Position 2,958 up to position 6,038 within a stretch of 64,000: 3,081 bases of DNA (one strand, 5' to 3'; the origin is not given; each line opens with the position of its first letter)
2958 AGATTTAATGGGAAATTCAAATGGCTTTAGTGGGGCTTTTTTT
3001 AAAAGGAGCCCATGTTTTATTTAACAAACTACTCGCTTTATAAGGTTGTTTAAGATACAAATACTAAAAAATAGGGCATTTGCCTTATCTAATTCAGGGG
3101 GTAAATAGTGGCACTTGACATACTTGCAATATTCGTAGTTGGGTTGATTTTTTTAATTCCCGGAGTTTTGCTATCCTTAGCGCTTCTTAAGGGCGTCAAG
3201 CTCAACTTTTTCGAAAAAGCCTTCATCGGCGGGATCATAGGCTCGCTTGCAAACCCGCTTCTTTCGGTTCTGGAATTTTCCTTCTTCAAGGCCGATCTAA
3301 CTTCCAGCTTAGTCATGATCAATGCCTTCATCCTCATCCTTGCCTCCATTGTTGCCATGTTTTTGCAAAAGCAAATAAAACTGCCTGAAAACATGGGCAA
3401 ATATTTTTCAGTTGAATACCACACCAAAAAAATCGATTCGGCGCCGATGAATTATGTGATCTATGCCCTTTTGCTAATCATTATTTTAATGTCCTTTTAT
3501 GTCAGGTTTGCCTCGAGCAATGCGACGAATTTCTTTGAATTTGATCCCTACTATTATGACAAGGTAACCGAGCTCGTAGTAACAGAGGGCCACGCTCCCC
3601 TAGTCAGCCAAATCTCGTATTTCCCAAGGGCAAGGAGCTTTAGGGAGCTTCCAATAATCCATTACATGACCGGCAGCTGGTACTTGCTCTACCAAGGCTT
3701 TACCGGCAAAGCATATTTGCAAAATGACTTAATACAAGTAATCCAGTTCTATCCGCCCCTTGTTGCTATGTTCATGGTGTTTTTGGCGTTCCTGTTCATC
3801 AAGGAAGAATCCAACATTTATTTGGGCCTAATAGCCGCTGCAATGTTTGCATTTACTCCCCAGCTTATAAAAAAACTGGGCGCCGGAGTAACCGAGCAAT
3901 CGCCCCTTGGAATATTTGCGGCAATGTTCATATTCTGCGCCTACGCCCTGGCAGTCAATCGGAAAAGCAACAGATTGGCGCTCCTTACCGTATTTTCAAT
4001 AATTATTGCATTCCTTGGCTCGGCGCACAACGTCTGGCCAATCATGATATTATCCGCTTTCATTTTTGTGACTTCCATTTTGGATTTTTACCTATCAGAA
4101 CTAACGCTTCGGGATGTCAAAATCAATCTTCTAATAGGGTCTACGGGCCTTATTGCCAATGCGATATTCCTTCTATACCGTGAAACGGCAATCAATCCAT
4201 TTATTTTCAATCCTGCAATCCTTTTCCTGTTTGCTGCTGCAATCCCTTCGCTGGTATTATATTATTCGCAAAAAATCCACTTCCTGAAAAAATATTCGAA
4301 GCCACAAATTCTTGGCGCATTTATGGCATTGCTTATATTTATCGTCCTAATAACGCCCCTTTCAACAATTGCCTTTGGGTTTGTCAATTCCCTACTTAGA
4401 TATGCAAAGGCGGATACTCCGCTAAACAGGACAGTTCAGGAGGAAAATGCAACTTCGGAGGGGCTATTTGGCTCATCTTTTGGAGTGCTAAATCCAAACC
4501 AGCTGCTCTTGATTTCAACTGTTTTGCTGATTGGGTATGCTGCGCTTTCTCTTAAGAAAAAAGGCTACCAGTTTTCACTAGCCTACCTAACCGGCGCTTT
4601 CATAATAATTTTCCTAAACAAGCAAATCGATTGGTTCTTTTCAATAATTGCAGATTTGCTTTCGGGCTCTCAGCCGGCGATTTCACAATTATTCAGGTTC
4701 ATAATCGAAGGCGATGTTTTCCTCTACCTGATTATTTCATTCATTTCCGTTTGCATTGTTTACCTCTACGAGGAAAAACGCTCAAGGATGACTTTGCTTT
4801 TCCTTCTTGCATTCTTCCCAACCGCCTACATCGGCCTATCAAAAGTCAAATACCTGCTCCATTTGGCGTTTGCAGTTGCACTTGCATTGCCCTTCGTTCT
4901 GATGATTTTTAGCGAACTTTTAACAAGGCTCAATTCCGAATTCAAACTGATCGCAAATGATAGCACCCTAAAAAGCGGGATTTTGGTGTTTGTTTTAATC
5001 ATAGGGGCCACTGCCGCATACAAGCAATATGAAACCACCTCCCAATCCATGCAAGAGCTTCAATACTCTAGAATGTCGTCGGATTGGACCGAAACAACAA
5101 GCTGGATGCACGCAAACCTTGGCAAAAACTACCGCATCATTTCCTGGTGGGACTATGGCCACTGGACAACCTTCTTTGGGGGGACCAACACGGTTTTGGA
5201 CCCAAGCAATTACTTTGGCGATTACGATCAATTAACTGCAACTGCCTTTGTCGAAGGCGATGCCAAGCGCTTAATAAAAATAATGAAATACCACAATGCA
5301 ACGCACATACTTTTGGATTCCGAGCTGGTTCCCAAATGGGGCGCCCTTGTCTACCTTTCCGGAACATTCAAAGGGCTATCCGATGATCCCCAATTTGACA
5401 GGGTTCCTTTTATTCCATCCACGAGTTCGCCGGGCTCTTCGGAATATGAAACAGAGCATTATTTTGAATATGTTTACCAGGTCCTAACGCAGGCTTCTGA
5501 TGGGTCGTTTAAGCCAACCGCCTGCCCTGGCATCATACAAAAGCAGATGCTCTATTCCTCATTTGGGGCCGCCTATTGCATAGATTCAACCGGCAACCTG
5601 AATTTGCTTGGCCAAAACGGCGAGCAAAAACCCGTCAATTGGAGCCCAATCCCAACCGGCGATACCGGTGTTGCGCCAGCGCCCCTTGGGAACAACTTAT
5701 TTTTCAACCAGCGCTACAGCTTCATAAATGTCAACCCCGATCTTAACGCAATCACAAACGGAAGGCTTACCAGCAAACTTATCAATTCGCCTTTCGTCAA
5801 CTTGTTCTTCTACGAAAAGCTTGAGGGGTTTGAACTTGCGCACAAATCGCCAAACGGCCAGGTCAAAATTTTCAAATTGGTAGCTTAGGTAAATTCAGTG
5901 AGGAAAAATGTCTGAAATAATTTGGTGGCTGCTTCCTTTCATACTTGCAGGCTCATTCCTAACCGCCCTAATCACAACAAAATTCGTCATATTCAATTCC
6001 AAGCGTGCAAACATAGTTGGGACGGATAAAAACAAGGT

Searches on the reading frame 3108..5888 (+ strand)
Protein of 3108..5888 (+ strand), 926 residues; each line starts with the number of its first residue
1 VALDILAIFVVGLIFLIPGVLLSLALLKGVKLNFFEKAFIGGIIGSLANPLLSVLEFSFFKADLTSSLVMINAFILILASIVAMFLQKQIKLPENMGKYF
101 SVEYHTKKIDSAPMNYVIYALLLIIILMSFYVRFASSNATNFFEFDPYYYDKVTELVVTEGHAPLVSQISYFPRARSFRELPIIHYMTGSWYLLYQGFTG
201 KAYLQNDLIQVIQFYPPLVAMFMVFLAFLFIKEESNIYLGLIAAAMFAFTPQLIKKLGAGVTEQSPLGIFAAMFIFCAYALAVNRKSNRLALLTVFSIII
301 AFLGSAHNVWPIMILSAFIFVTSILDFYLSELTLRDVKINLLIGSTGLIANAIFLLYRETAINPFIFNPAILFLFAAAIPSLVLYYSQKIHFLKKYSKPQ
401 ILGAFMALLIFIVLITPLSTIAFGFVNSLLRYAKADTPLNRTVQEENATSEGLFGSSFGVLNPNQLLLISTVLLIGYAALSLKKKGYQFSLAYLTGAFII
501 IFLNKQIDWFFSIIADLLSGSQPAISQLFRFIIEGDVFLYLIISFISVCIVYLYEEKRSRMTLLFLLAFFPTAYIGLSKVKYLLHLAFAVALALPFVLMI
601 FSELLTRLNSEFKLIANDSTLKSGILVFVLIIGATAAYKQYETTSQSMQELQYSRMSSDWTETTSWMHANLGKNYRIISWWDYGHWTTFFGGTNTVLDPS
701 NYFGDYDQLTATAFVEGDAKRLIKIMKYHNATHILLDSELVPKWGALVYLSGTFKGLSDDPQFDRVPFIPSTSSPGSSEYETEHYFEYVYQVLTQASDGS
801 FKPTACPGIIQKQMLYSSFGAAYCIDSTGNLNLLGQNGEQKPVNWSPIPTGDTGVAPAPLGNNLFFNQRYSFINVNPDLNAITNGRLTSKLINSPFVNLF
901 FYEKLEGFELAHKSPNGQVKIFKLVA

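Call 49: search_protein_families(library=pfam, proteins=[window:3108-5888:+], max_evalue=0.01)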
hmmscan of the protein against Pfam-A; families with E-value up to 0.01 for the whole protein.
window:3108-5888:+ (926 aa): 3 families
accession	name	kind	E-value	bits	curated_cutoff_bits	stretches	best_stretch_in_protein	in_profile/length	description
PF02516.20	STT3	-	3e-12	47.2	24.5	1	121-547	6-399/405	Oligosaccharyl transferase STT3, N-terminal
PF22627.1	AglB_core-like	-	0.00016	22.4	27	1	665-740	35-110/111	AglB core domain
PF21436.2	STT3-PglB_core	-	0.00017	22.6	23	1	677-716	5-44/131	STT3/PglB/AglB core domain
